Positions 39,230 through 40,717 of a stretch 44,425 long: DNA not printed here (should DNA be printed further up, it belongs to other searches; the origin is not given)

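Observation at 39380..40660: Cytosine-5 methyltransferase whose conserved blocks lie in two different overlapping reading frames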

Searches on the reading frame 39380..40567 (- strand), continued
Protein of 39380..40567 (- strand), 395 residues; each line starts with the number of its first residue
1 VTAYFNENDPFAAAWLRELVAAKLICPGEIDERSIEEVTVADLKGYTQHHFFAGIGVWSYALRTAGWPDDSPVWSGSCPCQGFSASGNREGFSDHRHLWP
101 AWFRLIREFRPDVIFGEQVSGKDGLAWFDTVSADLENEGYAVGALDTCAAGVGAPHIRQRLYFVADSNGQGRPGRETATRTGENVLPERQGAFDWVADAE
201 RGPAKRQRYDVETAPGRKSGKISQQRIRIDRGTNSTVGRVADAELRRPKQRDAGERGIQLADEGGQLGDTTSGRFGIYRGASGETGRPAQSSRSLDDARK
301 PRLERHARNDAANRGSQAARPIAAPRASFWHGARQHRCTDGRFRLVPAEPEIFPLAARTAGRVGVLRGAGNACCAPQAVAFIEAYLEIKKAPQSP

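Call 46: find_homologous_proteins(query=window:39383-40567:-, max_evalue=0.001)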
Query window:39383-40567:- (395 aa): 8000 proteins with E <= 0.001 among 8000 candidates; the best 120 are listed.
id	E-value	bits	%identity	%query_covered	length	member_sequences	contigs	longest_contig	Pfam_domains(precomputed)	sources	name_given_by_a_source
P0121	3.9e-115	403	81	47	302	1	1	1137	PF00145.24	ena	-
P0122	6.2e-114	400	54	100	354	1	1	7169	PF00145.24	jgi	jgi:DNA (cytosine-5)-methyltransferase 1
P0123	1.1e-113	399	53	99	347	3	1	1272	PF00145.24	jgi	jgi:DNA (cytosine-5)-methyltransferase 1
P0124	7.6e-113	396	54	98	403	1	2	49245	PF00145.24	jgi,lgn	jgi:DNA (cytosine-5)-methyltransferase 1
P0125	2.5e-112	394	52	99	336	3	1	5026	PF00145.24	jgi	jgi:DNA (cytosine-5)-methyltransferase 1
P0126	1.6e-110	388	73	46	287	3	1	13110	PF00145.24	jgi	jgi:DNA (cytosine-5)-methyltransferase 1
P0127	2.4e-104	368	51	99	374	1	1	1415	PF00145.24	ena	-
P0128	1.2e-103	366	51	99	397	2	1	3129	PF00145.24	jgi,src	-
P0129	5.7e-102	360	48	98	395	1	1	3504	PF00145.24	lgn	-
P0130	1.3e-99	352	51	98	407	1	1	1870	PF00145.24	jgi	-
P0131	1.9e-99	352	50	98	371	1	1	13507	PF00145.24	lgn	-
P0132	4.7e-99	351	50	99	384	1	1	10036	PF00145.24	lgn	-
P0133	6.3e-99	350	51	98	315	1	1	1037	PF00145.24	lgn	-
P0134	1.4e-98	349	79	42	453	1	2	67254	PF00145.24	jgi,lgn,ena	-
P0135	1.4e-98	349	51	98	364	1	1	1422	PF00145.24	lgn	-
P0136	4.8e-98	347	50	98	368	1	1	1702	PF00145.24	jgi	jgi:DNA (cytosine-5)-methyltransferase 1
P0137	3.8e-97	344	50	98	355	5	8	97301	PF00145.24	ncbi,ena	-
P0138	4.0e-97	344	48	98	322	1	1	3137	PF00145.24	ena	-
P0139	7.3e-97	343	50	99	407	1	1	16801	PF00145.24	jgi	jgi:DNA (cytosine-5)-methyltransferase 1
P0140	1.0e-96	343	72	49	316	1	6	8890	PF00145.24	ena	-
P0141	1.3e-96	342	47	99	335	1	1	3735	PF00145.24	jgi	jgi:DNA (cytosine-5)-methyltransferase 1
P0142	1.3e-96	342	71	44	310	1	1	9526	PF00145.24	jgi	jgi:DNA (cytosine-5)-methyltransferase 1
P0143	2.9e-96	341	73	43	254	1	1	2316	PF00145.24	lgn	-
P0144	4.0e-96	341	67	51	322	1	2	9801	PF00145.24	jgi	jgi:DNA (cytosine-5)-methyltransferase 1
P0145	5.5e-96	340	49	98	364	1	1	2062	PF00145.24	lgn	-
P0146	7.0e-96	340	49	99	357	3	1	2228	PF00145.24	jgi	jgi:DNA (cytosine-5)-methyltransferase 1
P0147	1.2e-95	339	76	42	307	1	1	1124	PF00145.24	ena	-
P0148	1.3e-95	339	75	42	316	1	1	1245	PF00145.24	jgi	jgi:DNA (cytosine-5)-methyltransferase 1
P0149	1.7e-95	339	77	43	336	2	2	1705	PF00145.24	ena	-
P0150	1.9e-95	339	50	98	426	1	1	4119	PF00145.24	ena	-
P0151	2.8e-95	338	75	42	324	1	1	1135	PF00145.24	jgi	jgi:DNA (cytosine-5)-methyltransferase 1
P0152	3.0e-95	338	48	98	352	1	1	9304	PF00145.24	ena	-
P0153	3.2e-95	338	49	99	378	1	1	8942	PF00145.24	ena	-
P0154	5.0e-95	337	48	97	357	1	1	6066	PF00145.24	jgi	-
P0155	1.1e-94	336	45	99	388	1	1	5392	PF00145.24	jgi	jgi:DNA (cytosine-5)-methyltransferase 1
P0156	1.6e-94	336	51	97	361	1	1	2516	PF00145.24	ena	-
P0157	2.6e-94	335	48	98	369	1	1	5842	PF00145.24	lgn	-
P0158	3.2e-94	335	49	99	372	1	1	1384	PF00145.24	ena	-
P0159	4.5e-94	334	74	42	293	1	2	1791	PF00145.24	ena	-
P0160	5.9e-94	334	74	42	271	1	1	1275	PF00145.24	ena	-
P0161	6.1e-94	334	47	98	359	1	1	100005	PF00145.24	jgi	jgi:DNA (cytosine-5)-methyltransferase 1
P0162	1.0e-93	333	45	98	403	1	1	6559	PF00145.24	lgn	-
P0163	1.7e-93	332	73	44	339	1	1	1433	PF00145.24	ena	-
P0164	2.1e-93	332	45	99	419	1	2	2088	PF00145.24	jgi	jgi:DNA (cytosine-5)-methyltransferase 1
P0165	2.4e-93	332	72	44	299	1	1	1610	PF00145.24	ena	-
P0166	2.7e-93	332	47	98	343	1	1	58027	PF00145.24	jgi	jgi:DNA (cytosine-5)-methyltransferase 1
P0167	5.6e-93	331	73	43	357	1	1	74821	PF00145.24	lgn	-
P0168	8.2e-93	330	47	98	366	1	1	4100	PF00145.24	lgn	-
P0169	8.6e-93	330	73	44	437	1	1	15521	PF00145.24,PF02163.29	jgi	jgi:DNA (cytosine-5)-methyltransferase 1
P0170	1.5e-92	329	47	99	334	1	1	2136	PF00145.24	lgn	-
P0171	1.7e-92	329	-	-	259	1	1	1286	PF00145.24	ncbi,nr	ncbi:MAG TPA: DNA cytosine methyltransferase, partial [Burkholderiaceae bacterium]|nr:DNA cytosine m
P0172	1.7e-92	329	46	98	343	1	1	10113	PF00145.24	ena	-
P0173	2.8e-92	328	61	50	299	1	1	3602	PF00145.24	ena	-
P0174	2.8e-92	328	46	100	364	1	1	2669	PF00145.24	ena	-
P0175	3.6e-92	328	73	43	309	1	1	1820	PF00145.24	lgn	-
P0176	3.6e-92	328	48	98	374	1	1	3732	PF00145.24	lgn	-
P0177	4.1e-92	328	72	44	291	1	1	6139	PF00145.24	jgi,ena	-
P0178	4.6e-92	328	69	43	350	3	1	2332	PF00145.24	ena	-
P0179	5.0e-92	327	59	60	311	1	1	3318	PF00145.24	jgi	jgi:DNA (cytosine-5)-methyltransferase 1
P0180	5.6e-92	327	69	44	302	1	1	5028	PF00145.24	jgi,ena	-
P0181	6.7e-92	327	66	51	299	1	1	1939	PF00145.24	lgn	-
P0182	6.7e-92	327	47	98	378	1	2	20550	PF00145.24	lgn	-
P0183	7.8e-92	327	61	52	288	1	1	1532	PF00145.24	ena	-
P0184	8.6e-92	327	50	98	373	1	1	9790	PF00145.24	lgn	-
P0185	8.8e-92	327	59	55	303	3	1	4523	PF00145.24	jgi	jgi:DNA (cytosine-5)-methyltransferase 1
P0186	9.2e-92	327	75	42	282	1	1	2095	PF00145.24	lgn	-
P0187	1.0e-91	326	74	43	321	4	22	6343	PF00145.24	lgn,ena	-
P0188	1.3e-91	326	45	98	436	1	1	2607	PF00145.24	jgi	jgi:DNA (cytosine-5)-methyltransferase 1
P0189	1.3e-91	326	66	48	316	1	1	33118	PF00145.24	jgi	jgi:DNA (cytosine-5)-methyltransferase 1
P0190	1.6e-91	326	76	43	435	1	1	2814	PF00145.24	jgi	jgi:DNA (cytosine-5)-methyltransferase 1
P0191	1.9e-91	325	46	100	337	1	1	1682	PF00145.24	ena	-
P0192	2.2e-91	325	48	98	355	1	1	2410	PF00145.24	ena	-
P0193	2.6e-91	325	47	98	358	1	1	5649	PF00145.24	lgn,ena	-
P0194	2.6e-91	325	73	43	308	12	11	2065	PF00145.24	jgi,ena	-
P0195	3.0e-91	325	47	98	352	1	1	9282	PF00145.24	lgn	-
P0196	3.0e-91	325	73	43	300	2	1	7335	PF00145.24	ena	-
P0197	3.3e-91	325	65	51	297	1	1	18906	PF00145.24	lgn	-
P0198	3.3e-91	325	49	98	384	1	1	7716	PF00145.24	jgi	-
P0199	3.4e-91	325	74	42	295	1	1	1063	PF00145.24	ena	-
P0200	3.5e-91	325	67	46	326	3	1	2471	PF00145.24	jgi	-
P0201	3.5e-91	325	70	43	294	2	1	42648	PF00145.24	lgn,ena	-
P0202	4.1e-91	324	49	97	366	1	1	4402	PF00145.24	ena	-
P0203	4.1e-91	324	48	97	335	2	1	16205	PF00145.24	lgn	-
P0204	5.0e-91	324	71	44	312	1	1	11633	PF00145.24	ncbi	-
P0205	5.1e-91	324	46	98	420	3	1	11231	PF00145.24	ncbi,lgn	-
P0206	5.2e-91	324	47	98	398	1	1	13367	PF00145.24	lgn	-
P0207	5.8e-91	324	48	98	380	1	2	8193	PF00145.24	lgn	-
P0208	6.0e-91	324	47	98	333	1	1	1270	PF00145.24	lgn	-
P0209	6.3e-91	324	48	100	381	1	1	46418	PF00145.24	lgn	-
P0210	6.6e-91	324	47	98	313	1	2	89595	PF00145.24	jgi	jgi:DNA (cytosine-5)-methyltransferase 1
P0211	7.1e-91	324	72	43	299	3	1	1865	PF00145.24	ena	-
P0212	7.3e-91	324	69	45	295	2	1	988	PF00145.24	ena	-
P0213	9.0e-91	323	47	98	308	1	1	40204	PF00145.24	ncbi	-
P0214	1.0e-90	323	67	46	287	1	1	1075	PF00145.24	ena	-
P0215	1.0e-90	323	47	98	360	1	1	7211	PF00145.24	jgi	jgi:DNA (cytosine-5)-methyltransferase 1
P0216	1.1e-90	323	61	54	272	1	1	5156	PF00145.24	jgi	jgi:DNA (cytosine-5)-methyltransferase 1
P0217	1.4e-90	323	73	45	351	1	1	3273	PF00145.24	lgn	-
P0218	1.5e-90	323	66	48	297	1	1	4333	PF00145.24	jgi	jgi:DNA (cytosine-5)-methyltransferase 1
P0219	1.5e-90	322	64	51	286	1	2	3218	PF00145.24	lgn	-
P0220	1.6e-90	322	47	99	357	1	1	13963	PF00145.24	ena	-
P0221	1.7e-90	322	47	98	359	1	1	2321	PF00145.24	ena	-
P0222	1.9e-90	322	46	98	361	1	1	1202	PF00145.24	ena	-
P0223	2.0e-90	322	45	98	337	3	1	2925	PF00145.24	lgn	-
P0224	2.3e-90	322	73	43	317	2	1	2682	PF00145.24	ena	-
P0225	2.6e-90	322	66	49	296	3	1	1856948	PF00145.24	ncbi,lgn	ncbi:TPA: DNA cytosine methyltransferase [Morganella morganii]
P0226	3.3e-90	321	63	51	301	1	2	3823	PF00145.24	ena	-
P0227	3.8e-90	321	71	43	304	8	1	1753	PF00145.24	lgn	-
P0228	4.1e-90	321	47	98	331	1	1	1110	PF00145.24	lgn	-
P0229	4.2e-90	321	46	99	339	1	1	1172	PF00145.24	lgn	-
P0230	4.5e-90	321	43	98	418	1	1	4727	PF00145.24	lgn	-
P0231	4.7e-90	321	69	45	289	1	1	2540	PF00145.24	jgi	-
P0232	5.6e-90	321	47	97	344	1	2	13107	PF00145.24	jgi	-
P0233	6.0e-90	321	76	43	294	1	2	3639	PF00145.24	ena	-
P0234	6.0e-90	321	47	98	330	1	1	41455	PF00145.24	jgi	-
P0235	7.1e-90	320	46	99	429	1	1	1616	PF00145.24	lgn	-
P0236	7.1e-90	320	49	98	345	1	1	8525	PF00145.24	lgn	-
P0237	7.2e-90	320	47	99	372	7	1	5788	PF00145.24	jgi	-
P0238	7.7e-90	320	45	98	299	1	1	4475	PF00145.24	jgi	jgi:DNA (cytosine-5)-methyltransferase 1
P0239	7.8e-90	320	46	97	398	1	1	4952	PF00145.24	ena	-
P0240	9.9e-90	320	64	50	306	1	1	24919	PF00145.24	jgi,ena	-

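Call 50: predict_structure(alignment_id=A3)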
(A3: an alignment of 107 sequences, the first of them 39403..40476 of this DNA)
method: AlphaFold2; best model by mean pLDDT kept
length: 357 residues; sequences in the alignment: 107
mean_pLDDT: 59.6   pTM: 0.32
mean pLDDT of the five models: 59.6, 59.3, 58.6, 58.5, 58.2
residues with pLDDT >= 90: 14; 70-90: 82; 50-70: 125; < 50: 136
segments of 3 or more residues with pLDDT < 50: 15-23, 25-44, 128-141, 209-217, 220-223, 225-228, 231-252, 255-271, 291-313
pLDDT, mean of each block of 10 residues (from residue 1): 54 45 46 44 50 60 59 69 89 78 87 86 61 45 54 57 53 68 90 80 57 48 48 43 43 47 40 53 54 45 42 58 85 79 66 61
secondary structure, 60 per line:
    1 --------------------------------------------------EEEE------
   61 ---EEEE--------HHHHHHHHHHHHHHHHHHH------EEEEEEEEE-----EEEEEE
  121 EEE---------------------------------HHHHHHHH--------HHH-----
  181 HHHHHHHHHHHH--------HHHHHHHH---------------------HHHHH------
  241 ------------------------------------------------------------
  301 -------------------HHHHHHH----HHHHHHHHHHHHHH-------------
elements in order: E51-54 E64-67 H76-94 E101-109 E115-123 H157-164 H181-192 H201-208 H230-234 H320-326 H331-344

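Call 54: fold_search(model_id=the predicted structure, library=pdb)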
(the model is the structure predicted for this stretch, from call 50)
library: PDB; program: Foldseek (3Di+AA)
matches with E <= 10: 180; with E <= 0.001: 0
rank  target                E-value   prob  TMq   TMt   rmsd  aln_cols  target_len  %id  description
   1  6xgt_C                3.3e-01  0.25  0.07  0.14  12.3        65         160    6  Crystal structure of cyanase from the thermophilic fungus Thermomyces lanuginosus (released 2021-01-27)
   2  8c7e_A                6.1e-01  0.18  0.07  0.15  16.9        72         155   10  Serendipitous cyanase structure from Serratia-like contamination (released 2023-02-22)
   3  6xgt_A                6.1e-01  0.16  0.07  0.15  17.9        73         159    5  Crystal structure of cyanase from the thermophilic fungus Thermomyces lanuginosus (released 2021-01-27)
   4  8cll_A                6.9e-01  0.30  0.09  0.10  13.9        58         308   14  Structural insights into human TFIIIC promoter recognition (released 2023-06-21)
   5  7w59_R                6.9e-01  0.04  0.08  0.10  32.8       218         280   10  The cryo-EM structure of human pre-C*-I complex (released 2022-06-22)
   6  7o74_A                7.8e-01  0.14  0.07  0.15  16.9        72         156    8  Structure of cyanase from Pseudomonas lactis (released 2021-04-21)
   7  2iu7_A                8.9e-01  0.18  0.07  0.15   9.1        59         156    8  Site directed mutagenesis of key residues involved in the catalytic mechanism of Cyanase (released 2006-06-06)
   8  1dw9_A                1.0e+00  0.20  0.08  0.15   7.4        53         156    9  Structure of cyanase reveals that a novel dimeric and decameric arrangement of subunits is required for formation of t (released 2000-05-16)
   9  2iuo_A                1.0e+00  0.18  0.07  0.15   9.1        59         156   10  Site Directed Mutagenesis of Key Residues Involved in the Catalytic Mechanism of Cyanase (released 2006-06-08)
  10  6tv0_A                1.0e+00  0.15  0.07  0.15  12.0        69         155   12  Serratia spp. cyanase hydratase (released 2021-01-27)
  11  4y42_A                1.1e+00  0.20  0.08  0.15   7.5        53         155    9  Cyanase (CynS) from Serratia proteamaculans (released 2015-04-08)
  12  2iv1_A                1.1e+00  0.16  0.07  0.15   9.1        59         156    8  SITE DIRECTED MUTAGENESIS OF KEY RESIDUES INVOLVED IN THE CATALYTIC MECHANISM OF CYANASE (released 2008-10-28)
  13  2ivq_A                1.2e+00  0.15  0.07  0.15   9.1        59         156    8  SITE DIRECTED MUTAGENESIS OF KEY RESIDUES INVOLVED IN THE CATALYTIC MECHANISM OF CYANASE (released 2008-10-28)
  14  2ivg_A                1.3e+00  0.15  0.07  0.15   9.2        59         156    8  SITE DIRECTED MUTAGENESIS OF KEY RESIDUES INVOLVED IN THE CATALYTIC MECHANISM OF CYANASE (released 2008-10-28)
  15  8zp7_D                1.6e+00  0.04  0.06  0.07  16.4        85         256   18  Cryo-EM structure of Cas5-HNH Cascade bound with sDNA, Conf1 (released 2024-12-04)
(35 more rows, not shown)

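Call 62: predict_structure(alignment_id=A4)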
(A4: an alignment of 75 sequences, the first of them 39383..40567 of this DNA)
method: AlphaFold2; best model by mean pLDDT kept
length: 395 residues; sequences in the alignment: 75
mean_pLDDT: 67.1   pTM: 0.61
mean pLDDT of the five models: 67.1, 66.5, 64.6, 64.5, 62.9
residues with pLDDT >= 90: 119; 70-90: 60; 50-70: 88; < 50: 128
segments of 3 or more residues with pLDDT < 50: 83-86, 184-186, 189-215, 217-251, 253-287, 289-300, 302-308
pLDDT, mean of each block of 10 residues (from residue 1): 91 90 94 97 97 91 95 85 54 80 97 92 87 95 86 63 87 51 49 40 40 44 37 32 36 44 39 38 40 38 47 53 63 75 70 63 65 81 93 64
secondary structure, 60 per line:
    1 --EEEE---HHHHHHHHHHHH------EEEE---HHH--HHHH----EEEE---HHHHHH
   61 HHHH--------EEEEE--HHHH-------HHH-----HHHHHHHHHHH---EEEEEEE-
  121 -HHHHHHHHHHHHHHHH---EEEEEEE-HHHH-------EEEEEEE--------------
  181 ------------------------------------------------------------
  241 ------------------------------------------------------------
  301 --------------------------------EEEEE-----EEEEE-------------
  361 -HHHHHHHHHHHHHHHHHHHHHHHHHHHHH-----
elements in order: E3-6 H10-21 E28-31 H40-43 E48-51 H55-64 E73-77 H80-83 H99-109 E113-119 H122-137 E141-147 H149-152 E160-166 E333-337 E343-347 H362-390

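Call 65: find_encoding_contigs(protein=P0002, flank=1500, max_places=4)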
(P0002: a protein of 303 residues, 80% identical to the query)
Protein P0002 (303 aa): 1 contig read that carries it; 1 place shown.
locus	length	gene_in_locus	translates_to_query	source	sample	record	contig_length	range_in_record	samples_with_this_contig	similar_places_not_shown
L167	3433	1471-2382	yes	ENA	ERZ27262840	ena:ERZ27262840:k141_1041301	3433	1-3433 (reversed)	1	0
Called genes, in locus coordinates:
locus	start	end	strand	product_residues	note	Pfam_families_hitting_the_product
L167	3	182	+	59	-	?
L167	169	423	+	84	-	-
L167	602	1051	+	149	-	-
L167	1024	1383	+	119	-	-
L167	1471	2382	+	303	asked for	-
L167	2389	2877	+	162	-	-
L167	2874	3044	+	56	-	-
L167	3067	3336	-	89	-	-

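Call 66: fold_search(model_id=the predicted structure, library=pdb)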
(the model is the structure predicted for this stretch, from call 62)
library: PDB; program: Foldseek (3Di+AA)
matches with E <= 10: 837; with E <= 0.001: 80
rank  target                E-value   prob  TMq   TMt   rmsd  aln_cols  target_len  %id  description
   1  1dct_A                5.7e-08  1.00  0.25  0.30   8.4       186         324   17  DNA (CYTOSINE-5) METHYLASE FROM HAEIII COVALENTLY BOUND TO DNA (released 1995-09-15)
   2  2z6u_A                1.2e-07  1.00  0.26  0.31   8.2       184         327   18  Ternary structure of the Glu119Ala M.HhaI, C5-Cytosine DNA methyltransferase, with unmodified DNA and AdoHcy (released 2007-11-20)
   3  2z6a_A                1.6e-07  1.00  0.28  0.33   5.5       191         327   21  S-Adenosyl-L-methionine-Dependent Methyl Transfer: Observable Precatalytic Intermediates during DNA Cytosine Methylati (released 2007-08-21)
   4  2i9k_A                1.8e-07  1.00  0.26  0.30   8.2       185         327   20  Engineered Extrahelical Base Destabilization Enhances Sequence Discrimination of DNA Methyltransferase M.HhaI (released 2006-10-10)
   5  2uyc_A                1.8e-07  1.00  0.25  0.30   8.0       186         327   18  HhaI DNA methyltransferase R163N mutant complex with 13mer GCGC-GMGC oligonucleotide and SAH (released 2008-05-27)
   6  8yf3                  1.9e-07  1.00  0.26  0.31   6.0       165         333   19  DNA cytosine C5-carboxymethyltransferase in complex with Cx-SAM (released 2025-09-03)
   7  2zcj_A                1.9e-07  1.00  0.26  0.30   8.2       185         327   20  Ternary structure of the Glu119Gln M.HhaI, C5-Cytosine DNA methyltransferase, with unmodified DNA and AdoHcy (released 2007-12-04)
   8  2uz4_A                1.9e-07  1.00  0.25  0.30   8.0       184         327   20  HhaI DNA methyltransferase R165N mutant complex with 13mer GCGC-GMGC oligonucleotide and SAH (released 2008-06-03)
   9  2uyh_A                5.2e-07  1.00  0.26  0.30   7.8       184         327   20  HhaI DNA methyltransferase S87Q-Q237S mutant complex with 13mer GCGC- GMGC oligonucleotide and SAH (released 2008-05-27)
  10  1fjx_A                6.6e-07  1.00  0.26  0.30   8.2       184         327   20  STRUCTURE OF TERNARY COMPLEX OF HHAI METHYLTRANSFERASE MUTANT (T250G) IN COMPLEX WITH DNA AND ADOHCY (released 2000-12-15)
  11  2z6q_A                7.0e-07  1.00  0.25  0.29   7.7       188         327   19  Ternary structure of Arg165Ala M.HhaI C5-Cytosine DNA methyltransferase with unmodified DNA and AdoHcy (released 2007-08-28)
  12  3ubt_A                3.9e-06  1.00  0.23  0.27   8.9       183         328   16  Crystal Structure of C71S Mutant of DNA Cytosine-5 Methyltransferase M.HaeIII Bound to DNA (released 2012-10-03)
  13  3g7u                  5.0e-06  1.00  0.27  0.31   5.9       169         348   18  Crystal structure of putative DNA modification methyltransferase encoded within prophage Cp-933R (E.coli) (released 2009-02-24)
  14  6fdf_A                7.1e-06  1.00  0.28  0.33  14.1       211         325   17  Crystal structure of S. pombe Dnmt2 methyltransferase (released 2018-06-20)
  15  6x9i_A                7.6e-06  1.00  0.29  0.15   6.8       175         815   20  Human DNMT1(729-1600) Bound to Zebularine-Containing 12mer dsDNA (released 2021-07-07)
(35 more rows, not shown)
